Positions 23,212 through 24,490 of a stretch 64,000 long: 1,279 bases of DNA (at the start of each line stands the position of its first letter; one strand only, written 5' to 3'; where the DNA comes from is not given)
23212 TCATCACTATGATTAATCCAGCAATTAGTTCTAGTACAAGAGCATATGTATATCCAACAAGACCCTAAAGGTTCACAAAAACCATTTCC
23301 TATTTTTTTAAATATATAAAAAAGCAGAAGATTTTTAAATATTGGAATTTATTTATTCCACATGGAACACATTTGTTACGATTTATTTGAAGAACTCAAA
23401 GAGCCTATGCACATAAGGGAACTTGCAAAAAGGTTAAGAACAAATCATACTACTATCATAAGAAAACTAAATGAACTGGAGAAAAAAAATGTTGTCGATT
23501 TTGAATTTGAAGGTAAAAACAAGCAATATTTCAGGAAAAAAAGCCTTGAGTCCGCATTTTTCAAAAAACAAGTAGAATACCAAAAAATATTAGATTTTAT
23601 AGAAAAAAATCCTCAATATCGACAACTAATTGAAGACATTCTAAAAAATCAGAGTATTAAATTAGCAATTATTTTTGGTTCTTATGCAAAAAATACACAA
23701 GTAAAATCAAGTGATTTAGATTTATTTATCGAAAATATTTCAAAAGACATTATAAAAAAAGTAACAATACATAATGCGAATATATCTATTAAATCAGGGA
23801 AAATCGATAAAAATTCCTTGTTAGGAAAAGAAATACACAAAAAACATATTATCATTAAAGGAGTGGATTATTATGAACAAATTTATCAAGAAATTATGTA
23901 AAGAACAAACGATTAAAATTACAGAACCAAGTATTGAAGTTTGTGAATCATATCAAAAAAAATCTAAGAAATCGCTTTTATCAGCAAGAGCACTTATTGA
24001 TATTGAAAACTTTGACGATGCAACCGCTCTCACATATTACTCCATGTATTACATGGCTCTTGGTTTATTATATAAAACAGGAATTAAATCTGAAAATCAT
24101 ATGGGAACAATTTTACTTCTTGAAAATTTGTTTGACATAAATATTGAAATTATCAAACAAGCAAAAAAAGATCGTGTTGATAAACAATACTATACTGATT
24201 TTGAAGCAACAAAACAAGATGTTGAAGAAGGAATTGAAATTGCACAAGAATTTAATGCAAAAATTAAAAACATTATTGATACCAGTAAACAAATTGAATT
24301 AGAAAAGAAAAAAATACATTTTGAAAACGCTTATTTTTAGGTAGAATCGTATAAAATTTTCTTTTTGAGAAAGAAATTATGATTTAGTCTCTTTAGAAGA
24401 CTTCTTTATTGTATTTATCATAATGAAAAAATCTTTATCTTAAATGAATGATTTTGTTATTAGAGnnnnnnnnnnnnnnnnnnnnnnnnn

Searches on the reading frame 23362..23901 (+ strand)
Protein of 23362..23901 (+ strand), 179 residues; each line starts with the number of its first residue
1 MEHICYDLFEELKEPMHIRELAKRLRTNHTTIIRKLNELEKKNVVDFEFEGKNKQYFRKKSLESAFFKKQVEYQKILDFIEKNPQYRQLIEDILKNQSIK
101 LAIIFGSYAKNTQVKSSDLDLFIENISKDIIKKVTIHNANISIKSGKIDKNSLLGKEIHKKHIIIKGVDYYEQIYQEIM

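Call 43: search_protein_families(library=pfam, proteins=[window:23362-23901:+], max_evalue=0.001)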
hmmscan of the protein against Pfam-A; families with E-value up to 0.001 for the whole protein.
window:23362-23901:+ (179 aa): 4 families
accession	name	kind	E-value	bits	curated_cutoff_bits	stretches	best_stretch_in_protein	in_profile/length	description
PF18765.7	Polbeta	-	6.3e-08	33.1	26.9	1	90-143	3-58/93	Polymerase beta, Nucleotidyltransferase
PF01909.29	NTP_transf_2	-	8.6e-07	29.7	21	1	87-123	2-38/93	Nucleotidyltransferase domain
PF25212.1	HVO_A0114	-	1.1e-05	25.6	27.6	1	13-55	34-76/84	HVO_A0114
PF01047.28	MarR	-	0.00094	19.5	24.6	0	14-46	16-48/59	MarR family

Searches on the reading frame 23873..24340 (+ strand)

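Call 43: search_protein_families(library=pfam, proteins=[window:23873-24340:+], max_evalue=0.001)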
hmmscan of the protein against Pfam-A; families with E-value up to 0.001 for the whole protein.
window:23873-24340:+ (155 aa): 1 family
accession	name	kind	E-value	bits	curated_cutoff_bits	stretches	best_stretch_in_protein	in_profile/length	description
PF05168.19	HEPN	-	3.7e-10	40.4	22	1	28-132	5-115/117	HEPN domain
